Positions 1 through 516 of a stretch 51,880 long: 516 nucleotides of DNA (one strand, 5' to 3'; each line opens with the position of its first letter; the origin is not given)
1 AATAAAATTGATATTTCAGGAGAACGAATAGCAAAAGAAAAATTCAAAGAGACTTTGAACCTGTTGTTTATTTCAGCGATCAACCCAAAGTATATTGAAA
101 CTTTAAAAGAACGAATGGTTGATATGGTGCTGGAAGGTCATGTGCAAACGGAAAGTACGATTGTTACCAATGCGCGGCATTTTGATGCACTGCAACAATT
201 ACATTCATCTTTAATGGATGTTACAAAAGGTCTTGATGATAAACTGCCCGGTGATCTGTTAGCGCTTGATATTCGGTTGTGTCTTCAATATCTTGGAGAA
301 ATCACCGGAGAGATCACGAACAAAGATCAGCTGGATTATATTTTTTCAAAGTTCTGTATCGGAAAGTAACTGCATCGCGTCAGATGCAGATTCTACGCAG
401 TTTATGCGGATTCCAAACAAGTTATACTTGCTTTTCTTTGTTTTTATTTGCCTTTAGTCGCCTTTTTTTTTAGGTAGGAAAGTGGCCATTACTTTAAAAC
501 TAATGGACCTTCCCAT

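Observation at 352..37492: At least 13 same-strand copies of a modular repeat built on the last codons of mnmE split 37 kb into gene cassettes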

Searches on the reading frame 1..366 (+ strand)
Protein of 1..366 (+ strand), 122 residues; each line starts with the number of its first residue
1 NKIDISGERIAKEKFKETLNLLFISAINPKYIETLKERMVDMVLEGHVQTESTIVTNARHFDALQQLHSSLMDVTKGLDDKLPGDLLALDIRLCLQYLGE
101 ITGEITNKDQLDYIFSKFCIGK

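Call 32: find_homologous_proteins(query=window:1-366:+, max_evalue=1e-20)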
Query window:1-366:+ (122 aa): 628 proteins with E <= 1e-20 among 742 candidates; the best 120 are listed.
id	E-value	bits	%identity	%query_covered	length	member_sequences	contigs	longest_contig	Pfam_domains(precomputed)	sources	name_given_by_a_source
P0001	5.0e-73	261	100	100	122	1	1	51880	PF12631.13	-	-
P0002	4.9e-49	183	75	100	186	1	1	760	PF12631.13,PF16897.11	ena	-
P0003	3.7e-48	180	72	100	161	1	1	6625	PF12631.13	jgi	jgi:tRNA modification GTPase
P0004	6.5e-46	173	70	100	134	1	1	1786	PF12631.13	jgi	jgi:tRNA modification GTPase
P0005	1.2e-45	172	73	93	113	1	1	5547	PF12631.13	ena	-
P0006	5.7e-45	170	66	100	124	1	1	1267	PF12631.13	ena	-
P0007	8.8e-45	170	67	100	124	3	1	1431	PF12631.13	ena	-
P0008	3.1e-44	168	72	94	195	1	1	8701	PF12631.13,PF16897.11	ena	-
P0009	4.4e-44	167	66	100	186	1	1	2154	PF12631.13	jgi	jgi:tRNA modification GTPase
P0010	6.2e-44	167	66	100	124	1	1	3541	PF12631.13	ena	-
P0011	7.4e-44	167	66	100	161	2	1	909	PF12631.13,PF16897.11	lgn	-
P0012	7.5e-44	167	67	100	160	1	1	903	PF12631.13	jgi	jgi:tRNA modification GTPase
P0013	8.3e-44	166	64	100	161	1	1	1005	PF12631.13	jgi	-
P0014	1.1e-43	166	66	100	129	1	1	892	PF12631.13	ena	-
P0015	1.9e-43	165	80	81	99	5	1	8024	PF12631.13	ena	-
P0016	3.4e-43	164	66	100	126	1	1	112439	PF12631.13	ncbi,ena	-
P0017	3.4e-43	164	66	100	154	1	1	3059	PF12631.13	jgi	jgi:tRNA modification GTPase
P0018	4.3e-43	164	67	100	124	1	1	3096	PF12631.13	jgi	jgi:tRNA modification GTPase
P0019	5.3e-43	164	80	81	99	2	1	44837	PF12631.13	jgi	jgi:tRNA modification GTPase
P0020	6.6e-43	163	66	100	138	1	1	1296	PF12631.13,PF16897.11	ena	-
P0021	7.4e-43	163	67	100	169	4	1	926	PF12631.13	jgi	-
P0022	7.7e-43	163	66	100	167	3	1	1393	PF12631.13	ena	-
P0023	8.2e-43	163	66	100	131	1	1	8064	PF12631.13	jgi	jgi:tRNA modification GTPase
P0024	8.8e-43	163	64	100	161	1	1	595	PF12631.13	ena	-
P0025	9.1e-43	163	66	100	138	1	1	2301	PF12631.13,PF16897.11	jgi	jgi:tRNA modification GTPase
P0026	1.1e-42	163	66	100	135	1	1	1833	PF12631.13,PF16897.11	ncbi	-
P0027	1.5e-42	162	66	100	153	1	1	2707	PF12631.13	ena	-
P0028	1.6e-42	162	66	100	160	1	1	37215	PF12631.13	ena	-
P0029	1.9e-42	162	65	100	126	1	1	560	PF12631.13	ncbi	-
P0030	2.4e-42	162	67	100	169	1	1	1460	PF12631.13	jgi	jgi:tRNA modification GTPase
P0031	3.5e-42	161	65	100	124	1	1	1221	PF12631.13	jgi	jgi:tRNA modification GTPase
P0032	3.5e-42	161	65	100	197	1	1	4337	PF01926.30,PF00009.34,PF12631.13,PF16897.11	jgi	jgi:tRNA modification GTPase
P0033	4.2e-42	161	64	100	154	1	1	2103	PF12631.13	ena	-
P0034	4.7e-42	161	64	100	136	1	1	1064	PF12631.13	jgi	jgi:tRNA modification GTPase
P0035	5.3e-42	161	66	100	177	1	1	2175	PF12631.13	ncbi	ncbi:MAG: tRNA uridine-5-carboxymethylaminomethyl(34) synthesis GTPase MnmE, partial [Chitinophagace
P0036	5.9e-42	160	64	100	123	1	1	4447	PF12631.13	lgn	-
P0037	6.0e-42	160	66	100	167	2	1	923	PF12631.13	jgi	jgi:tRNA modification GTPase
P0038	6.4e-42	160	65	100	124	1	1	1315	PF12631.13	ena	-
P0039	7.7e-42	160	62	100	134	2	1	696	PF12631.13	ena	-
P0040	8.9e-42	160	63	100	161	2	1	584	PF12631.13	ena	-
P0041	1.3e-41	159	62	100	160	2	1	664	PF12631.13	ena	-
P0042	1.3e-41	159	61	100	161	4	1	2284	PF12631.13,PF16897.11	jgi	jgi:tRNA modification GTPase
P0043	1.4e-41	159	64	100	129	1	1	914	PF12631.13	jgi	jgi:tRNA modification GTPase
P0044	1.6e-41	159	65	100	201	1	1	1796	PF12631.13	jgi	jgi:tRNA modification GTPase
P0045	1.6e-41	159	61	100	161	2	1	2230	PF12631.13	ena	-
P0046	1.7e-41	159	63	100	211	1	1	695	PF00092.35,PF13519.13,PF12631.13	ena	-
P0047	1.9e-41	159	62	100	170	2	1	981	PF12631.13,PF16897.11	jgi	jgi:tRNA modification GTPase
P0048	2.3e-41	159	62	100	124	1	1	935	PF12631.13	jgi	jgi:tRNA modification GTPase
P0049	2.4e-41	158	64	100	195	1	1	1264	PF01926.30,PF12631.13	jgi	-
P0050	2.4e-41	158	64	100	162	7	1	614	PF12631.13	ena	-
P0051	2.9e-41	158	64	100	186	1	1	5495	PF12631.13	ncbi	ncbi:MAG TPA: tRNA uridine-5-carboxymethylaminomethyl(34) synthesis GTPase MnmE, partial [Chitinopha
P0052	3.4e-41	158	66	100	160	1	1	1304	PF12631.13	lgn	-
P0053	4.2e-41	158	66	93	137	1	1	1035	PF12631.13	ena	-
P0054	4.3e-41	158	63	100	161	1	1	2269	PF12631.13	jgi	jgi:tRNA modification GTPase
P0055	4.6e-41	158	67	100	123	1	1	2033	PF12631.13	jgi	jgi:tRNA modification GTPase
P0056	5.0e-41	157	65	100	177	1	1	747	PF12631.13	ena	-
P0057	6.2e-41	157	64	100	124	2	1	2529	PF12631.13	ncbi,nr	ncbi:MAG: tRNA uridine-5-carboxymethylaminomethyl(34) synthesis GTPase MnmE, partial [Chitinophagace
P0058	7.0e-41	157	63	100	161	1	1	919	PF12631.13,PF16897.11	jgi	jgi:tRNA modification GTPase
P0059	7.1e-41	157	61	100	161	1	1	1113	PF12631.13,PF16897.11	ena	-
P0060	8.7e-41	157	67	92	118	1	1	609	PF12631.13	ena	-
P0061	9.0e-41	157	61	100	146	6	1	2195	PF12631.13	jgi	jgi:tRNA modification GTPase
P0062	9.9e-41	156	64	100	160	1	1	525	PF12631.13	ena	-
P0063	1.0e-40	156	61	100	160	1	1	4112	PF12631.13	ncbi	-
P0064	1.1e-40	156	63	100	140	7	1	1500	PF12631.13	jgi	jgi:tRNA modification GTPase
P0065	1.2e-40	156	66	100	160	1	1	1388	PF12631.13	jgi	jgi:tRNA modification GTPase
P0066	1.7e-40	156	64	100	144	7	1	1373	PF12631.13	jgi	jgi:tRNA modification GTPase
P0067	2.0e-40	156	61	100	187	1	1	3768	PF01926.30,PF12631.13,PF16897.11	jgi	jgi:tRNA modification GTPase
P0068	2.0e-40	155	64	100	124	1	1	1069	PF12631.13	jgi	-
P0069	2.5e-40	155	62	100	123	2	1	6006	PF12631.13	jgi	jgi:tRNA modification GTPase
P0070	2.9e-40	155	65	100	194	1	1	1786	PF01926.30,PF12631.13,PF16897.11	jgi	jgi:tRNA modification GTPase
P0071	3.6e-40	155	72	84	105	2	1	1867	PF12631.13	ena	-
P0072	3.8e-40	155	61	100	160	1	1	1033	PF12631.13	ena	-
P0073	3.9e-40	155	60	100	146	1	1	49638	PF12631.13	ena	-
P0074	4.1e-40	154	61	100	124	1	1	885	PF12631.13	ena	-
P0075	4.4e-40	154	63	100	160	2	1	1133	PF12631.13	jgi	jgi:tRNA modification GTPase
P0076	5.1e-40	154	62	100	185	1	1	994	PF12631.13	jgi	jgi:tRNA modification GTPase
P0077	5.2e-40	154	63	100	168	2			PF12631.13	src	-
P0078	5.5e-40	154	64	100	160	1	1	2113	PF12631.13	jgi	-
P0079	5.7e-40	154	61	100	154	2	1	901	PF12631.13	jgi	jgi:tRNA modification GTPase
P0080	5.9e-40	154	62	100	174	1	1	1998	PF12631.13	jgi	-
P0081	5.9e-40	154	64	100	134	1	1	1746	PF12631.13,PF16897.11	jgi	jgi:tRNA modification GTPase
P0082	6.7e-40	154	65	94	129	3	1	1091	PF12631.13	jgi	-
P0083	6.9e-40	154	61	99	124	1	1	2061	PF12631.13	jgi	-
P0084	7.2e-40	154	61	100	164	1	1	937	PF12631.13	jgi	jgi:tRNA modification GTPase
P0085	7.5e-40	154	65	95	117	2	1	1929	PF12631.13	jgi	jgi:tRNA modification GTPase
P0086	8.3e-40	154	66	95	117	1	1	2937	PF12631.13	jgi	jgi:tRNA modification GTPase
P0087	1.1e-39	153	65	94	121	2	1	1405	PF12631.13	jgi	jgi:tRNA modification GTPase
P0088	1.1e-39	153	63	100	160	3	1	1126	PF12631.13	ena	-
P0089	1.1e-39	153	61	100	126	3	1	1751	PF12631.13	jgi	jgi:tRNA modification GTPase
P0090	1.2e-39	153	61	100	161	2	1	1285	PF12631.13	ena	-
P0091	1.3e-39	153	64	100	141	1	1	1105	PF12631.13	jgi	jgi:tRNA modification GTPase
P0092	1.6e-39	153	60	100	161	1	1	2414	PF12631.13,PF16897.11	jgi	jgi:tRNA modification GTPase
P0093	2.4e-39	152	61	100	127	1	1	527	PF12631.13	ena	-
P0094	2.6e-39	152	65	97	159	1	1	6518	PF12631.13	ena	-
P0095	2.7e-39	152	64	89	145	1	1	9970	PF12631.13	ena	-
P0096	2.7e-39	152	62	100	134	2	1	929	PF12631.13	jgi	-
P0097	2.8e-39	152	62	100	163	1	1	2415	PF12631.13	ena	-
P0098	2.8e-39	152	62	100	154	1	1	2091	PF12631.13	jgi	jgi:tRNA modification GTPase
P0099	2.9e-39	152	61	100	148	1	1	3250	PF12631.13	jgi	jgi:tRNA modification GTPase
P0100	3.6e-39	151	61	100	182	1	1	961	PF12631.13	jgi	jgi:tRNA modification GTPase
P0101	3.9e-39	151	59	100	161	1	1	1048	PF12631.13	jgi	jgi:tRNA modification GTPase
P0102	4.9e-39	151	64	100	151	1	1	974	PF12631.13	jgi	jgi:tRNA modification GTPase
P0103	5.8e-39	151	63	99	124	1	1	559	PF12631.13,PF16897.11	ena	-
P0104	6.2e-39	151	61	98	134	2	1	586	PF12631.13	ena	-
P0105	6.5e-39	151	65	100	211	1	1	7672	PF01926.30,PF12631.13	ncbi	ncbi:MAG: GTP-binding protein, partial [Sphingobacteriales bacterium]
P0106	6.6e-39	151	62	100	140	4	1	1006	PF12631.13,PF16897.11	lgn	-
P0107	7.1e-39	151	58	100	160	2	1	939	PF12631.13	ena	-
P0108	7.2e-39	150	60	100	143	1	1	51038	PF12631.13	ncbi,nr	ncbi:MAG: hypothetical protein NVV59_14285 [Chitinophagaceae bacterium]|nr:hypothetical protein [Chi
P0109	8.7e-39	150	61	100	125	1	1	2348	PF12631.13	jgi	jgi:tRNA modification GTPase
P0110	9.0e-39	150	65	100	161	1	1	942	PF12631.13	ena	-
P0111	9.4e-39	150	60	100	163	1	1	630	PF12631.13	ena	-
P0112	9.6e-39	150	63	100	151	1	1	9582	PF12631.13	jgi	jgi:tRNA modification GTPase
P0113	1.1e-38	150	58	100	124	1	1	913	PF12631.13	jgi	jgi:tRNA modification GTPase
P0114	1.2e-38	150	59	100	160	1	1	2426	PF12631.13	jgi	jgi:tRNA modification GTPase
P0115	1.5e-38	149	61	100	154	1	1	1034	PF12631.13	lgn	-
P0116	1.6e-38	149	60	100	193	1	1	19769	PF01926.30,PF12631.13,PF16897.11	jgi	jgi:tRNA modification GTPase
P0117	1.6e-38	149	65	95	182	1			PF12631.13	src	-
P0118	1.7e-38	149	61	100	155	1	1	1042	PF12631.13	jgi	jgi:tRNA modification GTPase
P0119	1.8e-38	149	64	94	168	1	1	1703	PF12631.13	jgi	jgi:tRNA U34 5-carboxymethylaminomethyl modifying GTPase MnmE/TrmE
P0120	2.1e-38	149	64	85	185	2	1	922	PF12631.13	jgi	jgi:tRNA modification GTPase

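Call 33: find_encoding_contigs(protein=P0016, flank=10000, max_places=3)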
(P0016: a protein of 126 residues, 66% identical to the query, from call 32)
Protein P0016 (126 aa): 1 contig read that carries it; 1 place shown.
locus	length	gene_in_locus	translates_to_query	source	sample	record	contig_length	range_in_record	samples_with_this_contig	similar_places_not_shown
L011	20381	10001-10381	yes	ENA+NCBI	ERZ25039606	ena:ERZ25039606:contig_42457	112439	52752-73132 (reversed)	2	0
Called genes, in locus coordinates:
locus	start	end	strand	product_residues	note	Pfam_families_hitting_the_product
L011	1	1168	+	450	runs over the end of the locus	PF00361:Proton_antipo_M, PF01010:Proton_antipo_C (weak)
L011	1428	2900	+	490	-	PF00361:Proton_antipo_M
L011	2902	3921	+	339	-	PF00361:Proton_antipo_M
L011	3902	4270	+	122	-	PF00361:Proton_antipo_M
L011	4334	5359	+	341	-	PF12704:MacB_PCD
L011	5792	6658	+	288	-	PF01618:MotA_ExbB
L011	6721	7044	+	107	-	PF02472:ExbD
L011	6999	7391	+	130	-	-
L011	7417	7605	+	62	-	-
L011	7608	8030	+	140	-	-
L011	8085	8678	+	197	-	PF28545:1TM_TonB_rel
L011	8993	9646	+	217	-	PF10396:TrmE_N, PF12631:MnmE_helical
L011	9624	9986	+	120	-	PF00009:GTP_EFTU (faint), PF01926:MMR_HSR1, PF02421:FeoB_N, PF00350:Dynamin_N (weak)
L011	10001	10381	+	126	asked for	PF12631:MnmE_helical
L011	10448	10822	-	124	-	PF12833:HTH_18, PF00165:HTH_AraC (weak)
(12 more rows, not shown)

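Call 34: find_encoding_contigs(protein=P0108, flank=10000, max_places=3)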
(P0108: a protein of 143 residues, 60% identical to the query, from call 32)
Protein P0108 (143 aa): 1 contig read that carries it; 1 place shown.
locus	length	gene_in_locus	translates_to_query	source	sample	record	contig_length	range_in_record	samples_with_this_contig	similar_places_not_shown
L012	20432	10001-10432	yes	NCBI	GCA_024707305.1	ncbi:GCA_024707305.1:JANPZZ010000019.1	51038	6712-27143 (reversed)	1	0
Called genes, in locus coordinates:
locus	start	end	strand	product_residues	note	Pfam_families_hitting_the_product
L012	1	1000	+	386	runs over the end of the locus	PF00361:Proton_antipo_M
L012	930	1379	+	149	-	-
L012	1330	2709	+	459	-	PF00361:Proton_antipo_M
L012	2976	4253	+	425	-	PF12704:MacB_PCD, PF02687:FtsX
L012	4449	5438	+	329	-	PF01618:MotA_ExbB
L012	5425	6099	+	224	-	PF02472:ExbD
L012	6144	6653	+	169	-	PF02472:ExbD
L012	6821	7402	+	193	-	PF28545:1TM_TonB_rel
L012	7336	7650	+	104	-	PF03544:TonB_C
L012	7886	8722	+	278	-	PF28545:1TM_TonB_rel, PF03544:TonB_C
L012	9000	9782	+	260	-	PF10396:TrmE_N, PF12631:MnmE_helical, PF01926:MMR_HSR1 (weak)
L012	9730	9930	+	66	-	PF01926:MMR_HSR1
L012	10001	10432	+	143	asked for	PF12631:MnmE_helical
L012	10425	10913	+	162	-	PF08922:DUF1905 (faint), PF13376:OmdA (weak)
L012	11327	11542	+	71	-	-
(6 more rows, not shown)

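Call 37: find_encoding_contigs(protein=P0019, flank=10000, max_places=3)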
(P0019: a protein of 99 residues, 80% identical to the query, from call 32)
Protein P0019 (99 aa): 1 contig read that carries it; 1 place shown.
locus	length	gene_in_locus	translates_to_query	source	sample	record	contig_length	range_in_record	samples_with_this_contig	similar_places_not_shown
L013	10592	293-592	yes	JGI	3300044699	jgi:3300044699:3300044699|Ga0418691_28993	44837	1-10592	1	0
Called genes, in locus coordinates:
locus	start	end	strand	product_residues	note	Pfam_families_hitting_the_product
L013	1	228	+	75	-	PF01926:MMR_HSR1 (weak)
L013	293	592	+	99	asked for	PF12631:MnmE_helical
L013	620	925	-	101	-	PF00550:PP-binding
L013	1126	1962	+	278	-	PF09828:ChrB_C, PF00165:HTH_AraC (weak), PF12833:HTH_18, PF00165:HTH_AraC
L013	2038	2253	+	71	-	-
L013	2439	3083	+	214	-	PF02423:OCD_Mu_crystall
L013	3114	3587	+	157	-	PF09828:ChrB_C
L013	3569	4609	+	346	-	PF24807:WD40_CDC20-Fz (faint), PF12894:ANAPC4_WD40 (faint), PF25174:Beta-prop_THOC3, PF23414:Beta-prop_EML_2 (faint)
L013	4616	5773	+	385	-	PF02417:Chromate_transp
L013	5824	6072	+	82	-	-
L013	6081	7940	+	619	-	PF19313:DUF5916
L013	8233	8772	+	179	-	PF11138:DUF2911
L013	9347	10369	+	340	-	PF00296:Bac_luciferase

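Call 38: find_encoding_contigs(protein=P0015, flank=10000, max_places=5)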
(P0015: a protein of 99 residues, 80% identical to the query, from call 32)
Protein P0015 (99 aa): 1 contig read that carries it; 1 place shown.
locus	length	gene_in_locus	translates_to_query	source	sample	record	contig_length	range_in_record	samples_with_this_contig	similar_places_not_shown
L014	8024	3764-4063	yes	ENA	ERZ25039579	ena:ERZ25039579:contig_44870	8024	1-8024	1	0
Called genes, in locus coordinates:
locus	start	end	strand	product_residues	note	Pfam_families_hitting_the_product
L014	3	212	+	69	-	?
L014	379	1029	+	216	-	PF02472:ExbD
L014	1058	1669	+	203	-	PF02472:ExbD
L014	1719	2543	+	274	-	-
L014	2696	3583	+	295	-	PF10396:TrmE_N, PF12631:MnmE_helical, PF01926:MMR_HSR1, PF02421:FeoB_N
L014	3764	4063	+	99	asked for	PF12631:MnmE_helical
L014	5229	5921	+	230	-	PF03737:RraA-like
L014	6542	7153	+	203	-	PF04542:Sigma70_r2, PF08281:Sigma70_r4_2, PF04545:Sigma70_r4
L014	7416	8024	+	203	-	?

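Call 39: find_encoding_contigs(protein=P0008, flank=10000, max_places=3)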
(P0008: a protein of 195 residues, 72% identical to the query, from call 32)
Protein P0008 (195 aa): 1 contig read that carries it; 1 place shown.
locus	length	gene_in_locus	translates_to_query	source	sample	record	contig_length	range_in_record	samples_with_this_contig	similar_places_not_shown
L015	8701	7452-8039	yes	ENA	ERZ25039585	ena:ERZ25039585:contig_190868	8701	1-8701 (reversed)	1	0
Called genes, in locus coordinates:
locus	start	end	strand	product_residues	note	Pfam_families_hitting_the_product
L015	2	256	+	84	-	?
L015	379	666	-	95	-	-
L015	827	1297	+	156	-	PF00361:Proton_antipo_M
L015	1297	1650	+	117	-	PF00361:Proton_antipo_M (weak)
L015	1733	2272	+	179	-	PF12704:MacB_PCD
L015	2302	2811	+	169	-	PF12704:MacB_PCD (weak), PF02687:FtsX (weak)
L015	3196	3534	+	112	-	-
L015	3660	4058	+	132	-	PF01618:MotA_ExbB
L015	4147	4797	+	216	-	PF02472:ExbD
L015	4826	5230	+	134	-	PF02472:ExbD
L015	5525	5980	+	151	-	-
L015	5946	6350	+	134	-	PF03544:TonB_C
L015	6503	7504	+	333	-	PF10396:TrmE_N, PF12631:MnmE_helical, PF02421:FeoB_N, PF00350:Dynamin_N (faint), PF01926:MMR_HSR1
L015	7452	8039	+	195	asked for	PF16897:MMR_HSR1_Xtn (weak), PF12631:MnmE_helical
